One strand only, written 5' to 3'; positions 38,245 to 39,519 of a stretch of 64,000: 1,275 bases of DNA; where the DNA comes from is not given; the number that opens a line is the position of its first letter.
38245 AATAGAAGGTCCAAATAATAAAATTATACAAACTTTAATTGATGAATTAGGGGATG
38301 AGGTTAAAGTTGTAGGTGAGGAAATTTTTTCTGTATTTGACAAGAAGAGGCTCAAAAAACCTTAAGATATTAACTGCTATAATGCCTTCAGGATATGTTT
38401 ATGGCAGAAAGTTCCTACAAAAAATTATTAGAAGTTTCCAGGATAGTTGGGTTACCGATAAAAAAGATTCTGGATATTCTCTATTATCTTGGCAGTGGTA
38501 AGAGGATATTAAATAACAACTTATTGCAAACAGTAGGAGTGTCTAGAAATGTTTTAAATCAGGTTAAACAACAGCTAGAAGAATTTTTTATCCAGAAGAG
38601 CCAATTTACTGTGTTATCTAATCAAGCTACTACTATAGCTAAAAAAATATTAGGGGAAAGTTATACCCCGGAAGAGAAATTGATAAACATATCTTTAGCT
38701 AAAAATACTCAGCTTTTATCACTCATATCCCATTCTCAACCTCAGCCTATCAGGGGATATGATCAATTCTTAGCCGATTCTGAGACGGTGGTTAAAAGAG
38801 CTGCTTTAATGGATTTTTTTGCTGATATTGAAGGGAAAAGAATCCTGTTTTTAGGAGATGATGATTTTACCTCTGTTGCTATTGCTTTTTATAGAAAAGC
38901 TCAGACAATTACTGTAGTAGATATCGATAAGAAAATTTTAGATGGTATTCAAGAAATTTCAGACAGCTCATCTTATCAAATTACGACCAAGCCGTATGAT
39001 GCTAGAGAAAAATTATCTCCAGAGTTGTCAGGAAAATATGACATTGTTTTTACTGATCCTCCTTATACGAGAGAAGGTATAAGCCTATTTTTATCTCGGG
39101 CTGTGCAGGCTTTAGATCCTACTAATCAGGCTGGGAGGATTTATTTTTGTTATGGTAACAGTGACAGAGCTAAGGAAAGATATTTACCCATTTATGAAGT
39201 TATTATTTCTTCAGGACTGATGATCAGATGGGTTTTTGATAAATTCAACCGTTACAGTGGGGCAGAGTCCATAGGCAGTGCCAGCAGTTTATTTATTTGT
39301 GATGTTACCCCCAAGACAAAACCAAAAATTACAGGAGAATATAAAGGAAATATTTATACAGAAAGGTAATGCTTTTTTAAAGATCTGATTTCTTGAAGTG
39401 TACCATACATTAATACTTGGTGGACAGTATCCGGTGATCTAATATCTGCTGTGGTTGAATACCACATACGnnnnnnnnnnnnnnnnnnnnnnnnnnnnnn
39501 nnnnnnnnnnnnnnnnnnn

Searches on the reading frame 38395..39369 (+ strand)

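Call 10: search_protein_families(library=pfam, proteins=[window:38395-39369:+], max_evalue=0.001)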
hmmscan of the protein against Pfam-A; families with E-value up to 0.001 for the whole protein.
window:38395-39369:+ (324 aa): 3 families
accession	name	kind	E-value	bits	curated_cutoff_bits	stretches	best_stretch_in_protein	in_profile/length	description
PF01861.22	BpsA_C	-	1.3e-43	149.5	27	1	110-295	8-191/243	Branched-chain polyamine synthase A C-terminal domain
PF03602.21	Cons_hypoth95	-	1.6e-05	25.1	24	1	164-234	59-130/182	Conserved hypothetical protein 95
PF10237.15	N6-adenineMlase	-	0.0002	21.5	23.2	1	166-258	45-132/166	Probable N6-adenine methyltransferase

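Call 59: search_protein_families(library=ncbifam, proteins=[window:38395-39369:+], max_evalue=0.001)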
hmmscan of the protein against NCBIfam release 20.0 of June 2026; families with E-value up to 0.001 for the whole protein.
window:38395-39369:+ (324 aa): 1 family
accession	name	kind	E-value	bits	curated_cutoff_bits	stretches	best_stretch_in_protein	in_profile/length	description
TIGR00095.1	TIGR00095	equivalog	0.00033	20.4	117.5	0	164-247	70-156/194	16S rRNA (guanine(966)-N(2))-methyltransferase RsmD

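Call 103: search_protein_families(library=padloc, proteins=[window:38395-39369:+], max_evalue=0.001)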
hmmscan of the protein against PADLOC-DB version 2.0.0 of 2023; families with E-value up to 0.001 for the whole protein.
window:38395-39369:+ (324 aa): 1 family
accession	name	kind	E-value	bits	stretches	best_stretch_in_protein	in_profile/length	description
PDLC04134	mad2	-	9.8e-09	32.5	1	134-259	279-402/492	mads_2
